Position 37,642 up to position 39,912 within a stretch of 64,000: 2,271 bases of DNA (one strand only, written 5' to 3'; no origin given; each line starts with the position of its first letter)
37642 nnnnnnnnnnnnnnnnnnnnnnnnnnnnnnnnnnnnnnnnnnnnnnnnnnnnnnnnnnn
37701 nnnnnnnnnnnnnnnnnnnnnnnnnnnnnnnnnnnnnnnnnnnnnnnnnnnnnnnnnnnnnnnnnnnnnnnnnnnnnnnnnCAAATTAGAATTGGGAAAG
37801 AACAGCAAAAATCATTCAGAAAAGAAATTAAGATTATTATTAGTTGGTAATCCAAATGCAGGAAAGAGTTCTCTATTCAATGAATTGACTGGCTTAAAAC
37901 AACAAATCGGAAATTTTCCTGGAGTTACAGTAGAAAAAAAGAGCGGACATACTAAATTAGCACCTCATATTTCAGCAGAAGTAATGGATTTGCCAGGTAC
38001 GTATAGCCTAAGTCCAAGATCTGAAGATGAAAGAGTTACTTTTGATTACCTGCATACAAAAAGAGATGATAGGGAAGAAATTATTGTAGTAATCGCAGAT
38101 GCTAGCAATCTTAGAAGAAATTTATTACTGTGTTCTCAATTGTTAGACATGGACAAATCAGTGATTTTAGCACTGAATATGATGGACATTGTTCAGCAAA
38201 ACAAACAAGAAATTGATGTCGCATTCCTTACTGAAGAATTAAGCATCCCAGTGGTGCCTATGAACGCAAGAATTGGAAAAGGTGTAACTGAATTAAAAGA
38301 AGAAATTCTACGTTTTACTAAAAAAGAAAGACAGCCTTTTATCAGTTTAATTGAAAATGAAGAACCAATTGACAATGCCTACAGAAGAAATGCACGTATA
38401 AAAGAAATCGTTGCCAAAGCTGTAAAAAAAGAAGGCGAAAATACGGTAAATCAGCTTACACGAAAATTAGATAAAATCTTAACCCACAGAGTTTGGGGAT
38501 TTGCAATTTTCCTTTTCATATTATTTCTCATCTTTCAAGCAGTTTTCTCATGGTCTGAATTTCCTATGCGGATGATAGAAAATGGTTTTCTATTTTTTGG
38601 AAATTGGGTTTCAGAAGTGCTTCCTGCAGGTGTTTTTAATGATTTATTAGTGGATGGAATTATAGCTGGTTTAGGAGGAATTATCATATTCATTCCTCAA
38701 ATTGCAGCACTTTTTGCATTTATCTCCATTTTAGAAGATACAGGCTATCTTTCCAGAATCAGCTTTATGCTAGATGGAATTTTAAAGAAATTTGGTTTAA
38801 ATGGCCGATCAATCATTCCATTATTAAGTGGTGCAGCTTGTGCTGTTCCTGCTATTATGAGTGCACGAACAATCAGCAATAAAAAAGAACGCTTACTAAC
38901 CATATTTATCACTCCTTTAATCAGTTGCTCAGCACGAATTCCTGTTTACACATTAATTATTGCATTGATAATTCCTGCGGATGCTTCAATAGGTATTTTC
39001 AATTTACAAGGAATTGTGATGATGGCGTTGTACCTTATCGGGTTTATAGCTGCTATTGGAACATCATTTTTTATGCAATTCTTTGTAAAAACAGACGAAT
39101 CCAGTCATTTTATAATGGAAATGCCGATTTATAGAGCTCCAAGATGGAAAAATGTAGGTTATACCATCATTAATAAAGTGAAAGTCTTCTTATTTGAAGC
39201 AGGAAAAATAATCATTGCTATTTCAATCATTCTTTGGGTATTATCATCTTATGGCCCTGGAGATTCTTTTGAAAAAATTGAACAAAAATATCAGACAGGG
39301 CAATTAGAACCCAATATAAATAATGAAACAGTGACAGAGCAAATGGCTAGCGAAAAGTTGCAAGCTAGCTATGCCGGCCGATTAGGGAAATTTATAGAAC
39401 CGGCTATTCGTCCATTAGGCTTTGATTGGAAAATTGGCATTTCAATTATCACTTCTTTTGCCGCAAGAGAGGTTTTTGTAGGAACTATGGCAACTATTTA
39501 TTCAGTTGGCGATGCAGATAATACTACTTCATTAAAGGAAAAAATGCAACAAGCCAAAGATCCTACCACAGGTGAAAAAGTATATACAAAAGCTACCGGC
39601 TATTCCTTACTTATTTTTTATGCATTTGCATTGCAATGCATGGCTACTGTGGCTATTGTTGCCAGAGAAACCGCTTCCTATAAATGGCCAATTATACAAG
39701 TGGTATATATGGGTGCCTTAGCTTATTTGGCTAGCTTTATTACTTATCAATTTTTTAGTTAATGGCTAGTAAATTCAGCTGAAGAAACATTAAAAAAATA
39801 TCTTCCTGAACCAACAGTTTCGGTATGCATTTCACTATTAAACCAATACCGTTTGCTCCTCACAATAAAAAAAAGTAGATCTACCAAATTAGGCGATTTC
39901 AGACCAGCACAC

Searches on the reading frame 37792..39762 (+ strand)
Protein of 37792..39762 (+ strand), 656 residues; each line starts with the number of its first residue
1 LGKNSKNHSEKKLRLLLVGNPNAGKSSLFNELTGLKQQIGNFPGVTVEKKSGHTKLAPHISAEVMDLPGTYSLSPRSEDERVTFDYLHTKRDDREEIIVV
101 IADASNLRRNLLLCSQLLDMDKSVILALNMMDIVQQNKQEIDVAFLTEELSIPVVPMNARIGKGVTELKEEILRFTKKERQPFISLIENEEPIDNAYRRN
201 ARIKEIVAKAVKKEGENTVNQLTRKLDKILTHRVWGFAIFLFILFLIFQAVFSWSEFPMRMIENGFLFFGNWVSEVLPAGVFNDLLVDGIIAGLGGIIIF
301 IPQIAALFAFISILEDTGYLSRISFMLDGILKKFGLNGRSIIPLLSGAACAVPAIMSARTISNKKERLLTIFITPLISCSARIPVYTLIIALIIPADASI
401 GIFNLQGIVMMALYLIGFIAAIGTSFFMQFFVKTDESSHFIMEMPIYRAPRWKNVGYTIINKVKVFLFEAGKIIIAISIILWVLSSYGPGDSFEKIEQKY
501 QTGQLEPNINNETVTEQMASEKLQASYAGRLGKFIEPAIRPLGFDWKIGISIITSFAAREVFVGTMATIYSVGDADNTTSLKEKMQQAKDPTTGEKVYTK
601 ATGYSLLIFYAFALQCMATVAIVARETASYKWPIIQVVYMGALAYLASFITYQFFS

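Call 15: search_protein_families(library=pfam, proteins=[window:37792-39762:+], max_evalue=0.001)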
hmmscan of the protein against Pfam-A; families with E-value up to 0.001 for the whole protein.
window:37792-39762:+ (656 aa): 4 families
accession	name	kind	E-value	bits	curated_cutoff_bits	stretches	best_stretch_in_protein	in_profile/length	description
PF02421.24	FeoB_N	-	1e-55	187.9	27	1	15-172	3-156/156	Ferrous iron transport protein B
PF07670.19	Gate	-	1.3e-40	138.4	29.6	2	298-390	2-101/104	Nucleoside recognition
PF01926.29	MMR_HSR1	-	2.4e-16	60.3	21.9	1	15-129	2-112/113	50S ribosome-binding GTPase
PF07664.17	FeoB_C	-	1.8e-14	53.6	26.6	1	410-461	1-53/54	Ferrous iron transport protein B C terminus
